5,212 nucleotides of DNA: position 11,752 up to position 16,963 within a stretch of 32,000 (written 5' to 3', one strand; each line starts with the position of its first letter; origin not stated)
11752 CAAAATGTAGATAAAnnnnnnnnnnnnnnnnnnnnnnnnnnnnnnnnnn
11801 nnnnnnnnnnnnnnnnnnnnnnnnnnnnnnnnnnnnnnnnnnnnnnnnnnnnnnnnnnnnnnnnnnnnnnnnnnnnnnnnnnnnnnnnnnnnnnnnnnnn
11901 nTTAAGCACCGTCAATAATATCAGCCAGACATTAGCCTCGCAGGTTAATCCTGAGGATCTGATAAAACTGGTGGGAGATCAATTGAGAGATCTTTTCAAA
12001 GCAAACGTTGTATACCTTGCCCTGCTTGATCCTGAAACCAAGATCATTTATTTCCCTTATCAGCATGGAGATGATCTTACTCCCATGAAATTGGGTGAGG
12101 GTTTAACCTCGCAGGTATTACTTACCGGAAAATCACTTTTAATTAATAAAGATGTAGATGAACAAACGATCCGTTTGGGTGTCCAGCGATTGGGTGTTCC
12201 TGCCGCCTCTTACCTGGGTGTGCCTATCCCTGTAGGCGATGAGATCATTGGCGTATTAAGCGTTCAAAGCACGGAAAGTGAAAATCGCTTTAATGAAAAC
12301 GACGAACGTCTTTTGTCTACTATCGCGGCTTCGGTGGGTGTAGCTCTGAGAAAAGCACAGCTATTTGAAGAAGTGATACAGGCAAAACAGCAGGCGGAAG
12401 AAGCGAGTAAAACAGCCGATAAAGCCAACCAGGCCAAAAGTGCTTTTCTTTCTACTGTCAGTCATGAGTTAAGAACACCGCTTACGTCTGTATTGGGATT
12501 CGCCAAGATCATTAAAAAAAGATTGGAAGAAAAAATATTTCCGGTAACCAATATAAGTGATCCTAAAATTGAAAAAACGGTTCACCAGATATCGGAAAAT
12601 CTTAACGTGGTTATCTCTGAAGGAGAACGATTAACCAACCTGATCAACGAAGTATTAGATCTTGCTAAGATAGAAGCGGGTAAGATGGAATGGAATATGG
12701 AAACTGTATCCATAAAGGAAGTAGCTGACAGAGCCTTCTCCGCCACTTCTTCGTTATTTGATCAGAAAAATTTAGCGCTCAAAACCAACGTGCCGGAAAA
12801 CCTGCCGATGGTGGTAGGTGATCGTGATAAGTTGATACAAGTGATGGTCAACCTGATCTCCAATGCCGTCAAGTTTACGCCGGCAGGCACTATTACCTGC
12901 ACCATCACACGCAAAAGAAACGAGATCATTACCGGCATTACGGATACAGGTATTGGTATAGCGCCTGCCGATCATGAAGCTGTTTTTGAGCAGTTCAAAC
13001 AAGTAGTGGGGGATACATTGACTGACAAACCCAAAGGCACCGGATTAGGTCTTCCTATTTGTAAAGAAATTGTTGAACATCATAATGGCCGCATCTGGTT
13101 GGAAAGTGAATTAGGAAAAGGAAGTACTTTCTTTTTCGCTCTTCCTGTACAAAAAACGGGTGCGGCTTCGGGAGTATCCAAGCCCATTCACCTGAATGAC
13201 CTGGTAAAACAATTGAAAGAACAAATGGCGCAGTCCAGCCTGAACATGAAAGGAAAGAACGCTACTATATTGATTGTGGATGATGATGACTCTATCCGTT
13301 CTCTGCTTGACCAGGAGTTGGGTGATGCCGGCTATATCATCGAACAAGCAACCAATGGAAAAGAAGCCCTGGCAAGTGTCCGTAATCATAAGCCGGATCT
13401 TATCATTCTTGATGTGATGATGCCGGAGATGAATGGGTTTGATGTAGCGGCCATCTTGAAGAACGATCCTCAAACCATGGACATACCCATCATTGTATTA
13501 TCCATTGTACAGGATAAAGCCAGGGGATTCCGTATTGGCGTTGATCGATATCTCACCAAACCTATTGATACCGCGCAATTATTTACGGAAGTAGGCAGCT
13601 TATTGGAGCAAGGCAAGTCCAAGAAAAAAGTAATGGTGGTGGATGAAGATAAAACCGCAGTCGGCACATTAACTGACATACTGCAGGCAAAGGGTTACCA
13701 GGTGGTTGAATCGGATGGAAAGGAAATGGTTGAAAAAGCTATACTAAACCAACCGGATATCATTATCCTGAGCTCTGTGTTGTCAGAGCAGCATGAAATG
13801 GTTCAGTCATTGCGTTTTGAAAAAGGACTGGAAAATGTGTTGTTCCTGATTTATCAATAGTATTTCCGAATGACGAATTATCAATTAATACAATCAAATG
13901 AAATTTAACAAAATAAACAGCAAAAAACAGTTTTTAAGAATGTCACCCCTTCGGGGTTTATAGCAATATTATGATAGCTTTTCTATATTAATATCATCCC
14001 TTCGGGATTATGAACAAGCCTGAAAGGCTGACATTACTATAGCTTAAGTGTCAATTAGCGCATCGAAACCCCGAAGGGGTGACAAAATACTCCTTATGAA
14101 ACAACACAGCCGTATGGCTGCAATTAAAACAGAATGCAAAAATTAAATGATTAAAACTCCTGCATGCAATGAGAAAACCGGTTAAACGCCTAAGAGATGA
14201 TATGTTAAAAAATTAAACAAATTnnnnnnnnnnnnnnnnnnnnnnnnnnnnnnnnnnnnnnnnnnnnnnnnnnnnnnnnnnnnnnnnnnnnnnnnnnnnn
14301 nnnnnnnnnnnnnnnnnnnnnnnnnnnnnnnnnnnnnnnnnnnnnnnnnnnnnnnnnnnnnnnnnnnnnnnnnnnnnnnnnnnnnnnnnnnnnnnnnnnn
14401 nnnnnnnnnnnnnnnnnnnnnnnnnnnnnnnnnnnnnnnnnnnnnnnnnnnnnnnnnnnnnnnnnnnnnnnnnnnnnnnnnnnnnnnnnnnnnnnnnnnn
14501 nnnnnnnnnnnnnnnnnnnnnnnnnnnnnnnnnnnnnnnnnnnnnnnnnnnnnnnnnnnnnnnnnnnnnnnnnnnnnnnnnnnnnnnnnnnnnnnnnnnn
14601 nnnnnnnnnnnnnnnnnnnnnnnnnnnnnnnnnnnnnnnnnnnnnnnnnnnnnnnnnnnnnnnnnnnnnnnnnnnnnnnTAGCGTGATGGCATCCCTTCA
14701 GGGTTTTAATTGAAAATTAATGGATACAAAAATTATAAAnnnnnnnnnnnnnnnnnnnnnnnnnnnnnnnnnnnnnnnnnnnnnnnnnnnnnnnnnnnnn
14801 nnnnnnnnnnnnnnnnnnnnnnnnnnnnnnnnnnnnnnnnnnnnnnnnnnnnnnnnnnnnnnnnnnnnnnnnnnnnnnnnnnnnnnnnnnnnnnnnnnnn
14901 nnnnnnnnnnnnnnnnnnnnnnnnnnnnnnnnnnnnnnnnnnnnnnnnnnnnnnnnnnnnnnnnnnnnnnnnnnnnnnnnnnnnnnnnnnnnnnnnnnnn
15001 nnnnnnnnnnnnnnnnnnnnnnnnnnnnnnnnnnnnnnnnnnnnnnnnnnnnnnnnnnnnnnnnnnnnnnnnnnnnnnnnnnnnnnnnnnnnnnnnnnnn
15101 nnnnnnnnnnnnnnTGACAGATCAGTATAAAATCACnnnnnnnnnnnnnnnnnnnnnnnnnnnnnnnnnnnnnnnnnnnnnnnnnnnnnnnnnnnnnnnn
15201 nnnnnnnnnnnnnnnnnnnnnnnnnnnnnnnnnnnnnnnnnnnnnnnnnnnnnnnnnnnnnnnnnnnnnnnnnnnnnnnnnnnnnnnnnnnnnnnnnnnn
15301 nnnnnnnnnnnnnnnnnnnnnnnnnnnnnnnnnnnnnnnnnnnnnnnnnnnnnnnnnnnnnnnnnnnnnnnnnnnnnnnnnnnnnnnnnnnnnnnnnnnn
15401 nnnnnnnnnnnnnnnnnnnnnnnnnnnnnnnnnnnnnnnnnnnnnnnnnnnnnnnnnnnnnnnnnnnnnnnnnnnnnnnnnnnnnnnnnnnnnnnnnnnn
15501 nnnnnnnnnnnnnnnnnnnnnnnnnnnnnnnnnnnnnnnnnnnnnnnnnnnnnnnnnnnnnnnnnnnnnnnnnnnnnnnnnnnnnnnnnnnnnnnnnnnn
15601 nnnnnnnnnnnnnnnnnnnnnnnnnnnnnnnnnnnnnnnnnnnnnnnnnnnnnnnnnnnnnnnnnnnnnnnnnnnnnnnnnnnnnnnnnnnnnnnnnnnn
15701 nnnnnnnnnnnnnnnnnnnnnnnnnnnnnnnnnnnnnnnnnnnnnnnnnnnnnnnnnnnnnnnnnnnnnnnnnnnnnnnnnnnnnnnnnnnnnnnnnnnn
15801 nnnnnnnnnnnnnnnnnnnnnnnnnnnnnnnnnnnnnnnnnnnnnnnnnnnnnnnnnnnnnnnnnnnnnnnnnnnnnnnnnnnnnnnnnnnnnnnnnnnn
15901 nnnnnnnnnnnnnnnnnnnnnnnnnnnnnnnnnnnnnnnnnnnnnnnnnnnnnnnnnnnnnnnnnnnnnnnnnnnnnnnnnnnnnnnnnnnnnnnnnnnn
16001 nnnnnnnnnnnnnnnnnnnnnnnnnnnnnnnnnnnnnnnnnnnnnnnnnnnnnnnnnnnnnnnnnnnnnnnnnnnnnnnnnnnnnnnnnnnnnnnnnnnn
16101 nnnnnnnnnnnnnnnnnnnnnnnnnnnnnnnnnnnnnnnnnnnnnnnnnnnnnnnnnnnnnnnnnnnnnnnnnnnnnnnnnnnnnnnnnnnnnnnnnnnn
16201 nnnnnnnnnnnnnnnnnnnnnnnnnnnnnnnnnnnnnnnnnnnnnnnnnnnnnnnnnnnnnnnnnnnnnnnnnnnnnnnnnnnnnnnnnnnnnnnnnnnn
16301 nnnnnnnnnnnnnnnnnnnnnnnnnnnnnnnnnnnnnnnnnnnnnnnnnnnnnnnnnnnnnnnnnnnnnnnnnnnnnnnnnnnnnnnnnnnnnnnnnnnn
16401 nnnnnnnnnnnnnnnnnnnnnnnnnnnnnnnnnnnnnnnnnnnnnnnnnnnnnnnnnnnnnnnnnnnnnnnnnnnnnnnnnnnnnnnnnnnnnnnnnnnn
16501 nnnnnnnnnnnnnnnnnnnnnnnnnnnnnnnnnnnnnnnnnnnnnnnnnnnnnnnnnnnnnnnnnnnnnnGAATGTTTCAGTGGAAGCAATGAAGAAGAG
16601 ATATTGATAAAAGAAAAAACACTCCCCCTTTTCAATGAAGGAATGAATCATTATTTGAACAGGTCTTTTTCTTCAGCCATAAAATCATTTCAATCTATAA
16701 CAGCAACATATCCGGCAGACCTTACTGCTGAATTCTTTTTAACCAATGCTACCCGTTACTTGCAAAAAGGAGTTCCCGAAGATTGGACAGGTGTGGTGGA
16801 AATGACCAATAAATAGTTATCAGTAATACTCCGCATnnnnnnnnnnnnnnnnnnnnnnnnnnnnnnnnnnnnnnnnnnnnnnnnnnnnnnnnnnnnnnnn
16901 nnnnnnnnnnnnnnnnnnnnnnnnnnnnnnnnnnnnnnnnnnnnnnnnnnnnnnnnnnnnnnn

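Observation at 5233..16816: Candidate signalling module: hybrid kinase without Hpt or a DNA-binding output, followed by a CheY-like regulator and a GAF-gated nucleotidyl cyclase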

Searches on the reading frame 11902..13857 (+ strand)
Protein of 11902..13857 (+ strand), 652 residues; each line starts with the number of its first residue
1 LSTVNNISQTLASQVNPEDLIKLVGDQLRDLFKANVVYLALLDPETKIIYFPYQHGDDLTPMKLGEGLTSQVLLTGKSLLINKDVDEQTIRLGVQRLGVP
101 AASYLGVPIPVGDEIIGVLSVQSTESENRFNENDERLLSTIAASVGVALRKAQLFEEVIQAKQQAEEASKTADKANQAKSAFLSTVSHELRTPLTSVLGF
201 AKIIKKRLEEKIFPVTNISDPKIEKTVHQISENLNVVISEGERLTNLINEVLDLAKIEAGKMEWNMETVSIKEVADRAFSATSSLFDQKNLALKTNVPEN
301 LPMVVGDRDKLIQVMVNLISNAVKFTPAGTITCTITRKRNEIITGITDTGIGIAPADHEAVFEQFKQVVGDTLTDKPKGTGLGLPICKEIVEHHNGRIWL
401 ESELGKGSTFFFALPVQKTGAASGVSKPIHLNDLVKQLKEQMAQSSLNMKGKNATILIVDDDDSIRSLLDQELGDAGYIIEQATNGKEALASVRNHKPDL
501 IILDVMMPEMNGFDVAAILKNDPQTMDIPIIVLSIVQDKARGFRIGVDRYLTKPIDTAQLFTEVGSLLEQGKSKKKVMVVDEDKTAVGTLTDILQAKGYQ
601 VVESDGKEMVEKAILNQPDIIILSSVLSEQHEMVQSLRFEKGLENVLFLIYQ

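Call 31: find_related_loci(query=window:11902-13857:+, collection=genome_contigs, flank=10000)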
Query window:11902-13857:+ (652 aa) in genome_contigs; peptide patterns used: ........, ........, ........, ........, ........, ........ (x = any residue, [..] = any of these).
598 stretches matched a pattern (row limit reached: there are more); 589 encode a relative of the query (tblastn E <= 1e-3); the best 80 are kept; 80 distinct loci.
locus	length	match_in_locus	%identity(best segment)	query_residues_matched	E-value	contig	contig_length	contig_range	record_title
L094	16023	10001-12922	79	1-652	0e+0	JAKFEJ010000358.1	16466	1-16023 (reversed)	MAG: Chitinophagaceae bacterium isolate LC070 contig-124_3116, whole genome shotgun sequence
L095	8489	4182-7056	75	1-652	0e+0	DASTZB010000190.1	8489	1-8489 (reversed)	MAG TPA_asm: Chitinophagaceae bacterium isolate SMAG_U2457 k141_632176, whole genome shotgun sequence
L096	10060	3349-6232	75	1-652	0e+0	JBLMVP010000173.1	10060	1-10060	MAG: Sphingobacteriales bacterium isolate MAG307 PRJNA960887_bin28_renamed_172, whole genome shotgun sequence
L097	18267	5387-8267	75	1-652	0e+0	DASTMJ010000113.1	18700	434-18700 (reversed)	MAG TPA_asm: Flavisolibacter sp. isolate SMAG_U3597 k141_317912, whole genome shotgun sequence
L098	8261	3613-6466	76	1-652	0e+0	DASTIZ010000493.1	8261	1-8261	MAG TPA_asm: Chitinophagaceae bacterium isolate SMAG_U1287 k141_916497, whole genome shotgun sequence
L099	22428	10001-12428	75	1-652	0e+0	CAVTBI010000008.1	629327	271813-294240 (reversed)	MAG: uncultured Chitinophagaceae bacterium isolate MFD02416.bin.1.403 genome assembly, contig: contig_19844, whole genom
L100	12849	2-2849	75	1-652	0e+0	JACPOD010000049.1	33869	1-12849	MAG: Sphingobacteriales bacterium isolate NC_groundwater_592_Pr5_B-0.1um_38_44 alan_book_18_scaffold_236225, whole genom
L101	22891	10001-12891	75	1-652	0e+0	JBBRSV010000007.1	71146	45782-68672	MAG: Chitinophagales bacterium isolate La2_metabat2.146 La2_metabat2.146_K_2758577L71146_cov_38.2598, whole genome shotg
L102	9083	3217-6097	74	1-652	0e+0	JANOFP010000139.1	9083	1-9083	MAG: Bacteroidota bacterium isolate SOY_64_metabat_41 SOY_64_k141_2538680, whole genome shotgun sequence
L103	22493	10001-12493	72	1-652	0e+0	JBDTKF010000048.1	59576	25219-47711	MAG: Ginsengibacter sp. isolate cluster2_bin.70 k127_5089065, whole genome shotgun sequence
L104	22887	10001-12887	73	1-652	0e+0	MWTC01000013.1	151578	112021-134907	MAG: Sphingobacteriales bacterium UTBCD1 contig_2065, whole genome shotgun sequence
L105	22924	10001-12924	73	1-652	0e+0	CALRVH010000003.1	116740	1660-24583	MAG: Chitinophaga pinensis isolate JJ-MEM5D2-223-6-m1-bin345 genome assembly, contig: JJ-MEM5D2-223-C59, whole genome sh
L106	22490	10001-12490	74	1-652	0e+0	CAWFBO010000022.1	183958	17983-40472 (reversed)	MAG: uncultured Chitinophagaceae bacterium isolate MFD02416.bin.2.129 genome assembly, contig: contig_90940, whole genom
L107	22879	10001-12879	74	1-652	0e+0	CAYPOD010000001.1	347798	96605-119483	MAG TPA_asm: uncultured Chitinophaga sp. isolate SRP329715_co2_61 genome assembly, contig: NODE_35_length_347798_cov_12.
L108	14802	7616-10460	73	1-652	0e+0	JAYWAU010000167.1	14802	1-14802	MAG: Ferruginibacter sp. isolate GL93_DN_metabat_44_sub GL93_DN_metabat_44_sub_166, whole genome shotgun sequence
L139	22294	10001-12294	61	1-652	0e+0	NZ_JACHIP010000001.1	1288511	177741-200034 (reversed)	Granulicella aggregans strain M8UP14 Ga0401177_01, whole genome shotgun sequence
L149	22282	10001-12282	60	1-652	0e+0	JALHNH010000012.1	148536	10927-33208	MAG: Bryobacter sp. isolate Bin_54_2 c_000000000719, whole genome shotgun sequence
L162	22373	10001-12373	58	1-650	0e+0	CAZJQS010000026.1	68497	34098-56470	MAG TPA_asm: uncultured Saprospiraceae bacterium isolate SRP141376_co3_64 genome assembly, contig: NODE_907_length_68497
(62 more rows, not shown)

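Call 36: search_protein_families(library=pfam, proteins=[L139:6920-11926:+, L139:11923-12309:+, L139:12317-13876:+, L149:12296-13702:+, L162:7592-11947:+, L162:12385-15240:+], max_evalue=0.001)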
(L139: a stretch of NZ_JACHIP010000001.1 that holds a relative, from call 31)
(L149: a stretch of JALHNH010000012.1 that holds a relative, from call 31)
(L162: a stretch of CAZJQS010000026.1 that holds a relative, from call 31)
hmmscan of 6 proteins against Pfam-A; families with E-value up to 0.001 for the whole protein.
L139:6920-11926:+ (1668 aa): 9 families
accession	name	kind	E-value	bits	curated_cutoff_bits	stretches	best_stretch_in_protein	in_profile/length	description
PF13185.12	GAF_2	-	2.6e-38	131.7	28.6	2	1042-1176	2-135/136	GAF domain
PF02518.31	HATPase_c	-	5.9e-32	110.8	26.4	1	1326-1435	1-109/111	Histidine kinase-, DNA gyrase B-, and HSP90-like ATPase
PF00072.30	Response_reg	-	5.8e-29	100.9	30.2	1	1473-1581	1-110/111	Response regulator receiver domain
PF01590.32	GAF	-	8.5e-25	88.3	22.4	2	1043-1175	1-132/133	GAF domain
PF13492.12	GAF_3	-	1.6e-15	58.1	27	1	861-1007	5-129/129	GAF domain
PF00512.31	HisKA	-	1.9e-15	57.1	26.9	1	1198-1280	1-66/66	His Kinase A (phospho-acceptor) domain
PF07494.17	Reg_prop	-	3.5e-11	42.4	20.4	0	311-332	2-23/24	Two component regulator propeller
PF07495.19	Y_Y_Y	-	3.9e-09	36.7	26.6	1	705-758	2-55/65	Y_Y_Y domain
PF13581.12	HATPase_c_2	-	0.00082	19.8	27.4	0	1336-1411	41-110/127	Histidine kinase-like ATPase domain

L139:11923-12309:+ (128 aa): 1 family
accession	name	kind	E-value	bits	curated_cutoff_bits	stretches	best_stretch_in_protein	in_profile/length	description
PF00072.30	Response_reg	-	2.2e-28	99.1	30.2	1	6-120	1-110/111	Response regulator receiver domain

L139:12317-13876:+ (519 aa): 4 families
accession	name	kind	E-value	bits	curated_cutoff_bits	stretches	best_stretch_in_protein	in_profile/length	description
PF07228.17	SpoIIE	-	4.4e-46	157.7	25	1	326-518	1-191/192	Stage II sporulation protein E (SpoIIE)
PF13492.12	GAF_3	-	4.7e-14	53.3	27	1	126-255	7-129/129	GAF domain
PF13185.12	GAF_2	-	1.1e-11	45.6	28.6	1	120-254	3-136/136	GAF domain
PF01590.32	GAF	-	1.3e-07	32.7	22.4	1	126-253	7-133/133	GAF domain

L149:12296-13702:+ (468 aa): 4 families
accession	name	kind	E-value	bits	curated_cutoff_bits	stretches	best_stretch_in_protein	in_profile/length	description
PF00211.25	Guanylate_cyc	-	1.6e-29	103.2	21.9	1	287-466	7-181/183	Adenylate and Guanylate cyclase catalytic domain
PF13185.12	GAF_2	-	6.4e-17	62.5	28.6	1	116-243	2-136/136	GAF domain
PF01590.32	GAF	-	8.2e-10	39.8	22.4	1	120-242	4-133/133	GAF domain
PF13492.12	GAF_3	-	1.5e-08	35.6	27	1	121-244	5-129/129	GAF domain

L162:7592-11947:+ (1451 aa): 8 families
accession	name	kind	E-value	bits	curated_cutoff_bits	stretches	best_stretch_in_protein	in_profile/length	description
PF00072.30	Response_reg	-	2.8e-30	105.2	30.2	1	1250-1358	1-110/111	Response regulator receiver domain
PF02518.31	HATPase_c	-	1.2e-28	100.2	26.4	1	1102-1212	1-110/111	Histidine kinase-, DNA gyrase B-, and HSP90-like ATPase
PF13185.12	GAF_2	-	1.8e-18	67.5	28.6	1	818-952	2-135/136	GAF domain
PF00512.31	HisKA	-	8.5e-17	61.4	26.9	1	974-1056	1-66/66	His Kinase A (phospho-acceptor) domain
PF01590.32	GAF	-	3.7e-13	50.6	22.4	1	819-951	1-132/133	GAF domain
PF07494.17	Reg_prop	-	2e-08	33.9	20.4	0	482-498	5-21/24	Two component regulator propeller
PF07495.19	Y_Y_Y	-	6.3e-08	32.8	26.6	1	691-752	1-63/65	Y_Y_Y domain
PF13492.12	GAF_3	-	5.2e-05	24.1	27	1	829-951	11-126/129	GAF domain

L162:12385-15240:+ (951 aa): 7 families
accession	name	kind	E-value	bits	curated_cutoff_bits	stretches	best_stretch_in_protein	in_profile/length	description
PF02518.31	HATPase_c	-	1.1e-30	106.8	26.4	1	386-495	2-110/111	Histidine kinase-, DNA gyrase B-, and HSP90-like ATPase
PF00072.30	Response_reg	-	9.9e-29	100.2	30.2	1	542-655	1-111/111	Response regulator receiver domain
PF00512.31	HisKA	-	9.2e-22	77.3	26.9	1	275-338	2-65/66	His Kinase A (phospho-acceptor) domain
PF00211.25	Guanylate_cyc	-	6e-19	68.8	21.9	1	694-866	6-176/183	Adenylate and Guanylate cyclase catalytic domain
PF13492.12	GAF_3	-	2.6e-13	50.9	27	1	118-249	2-128/129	GAF domain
PF13185.12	GAF_2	-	1.3e-11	45.3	28.6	1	119-249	5-136/136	GAF domain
PF01590.32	GAF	-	3.2e-07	31.4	22.4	1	120-248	4-133/133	GAF domain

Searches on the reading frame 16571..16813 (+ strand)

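Call 30: search_protein_families(library=pfam, proteins=[window:16571-16813:+], max_evalue=10)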
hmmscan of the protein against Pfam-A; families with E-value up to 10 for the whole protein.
window:16571-16813:+ (81 aa): 1 family
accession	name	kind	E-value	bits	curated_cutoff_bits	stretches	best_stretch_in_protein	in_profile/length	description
PF24575.1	TPR_Slam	-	0.12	13.2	35.2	1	14-59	44-89/104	Surface lipoprotein assembly modifier, N-terminal TPR repeats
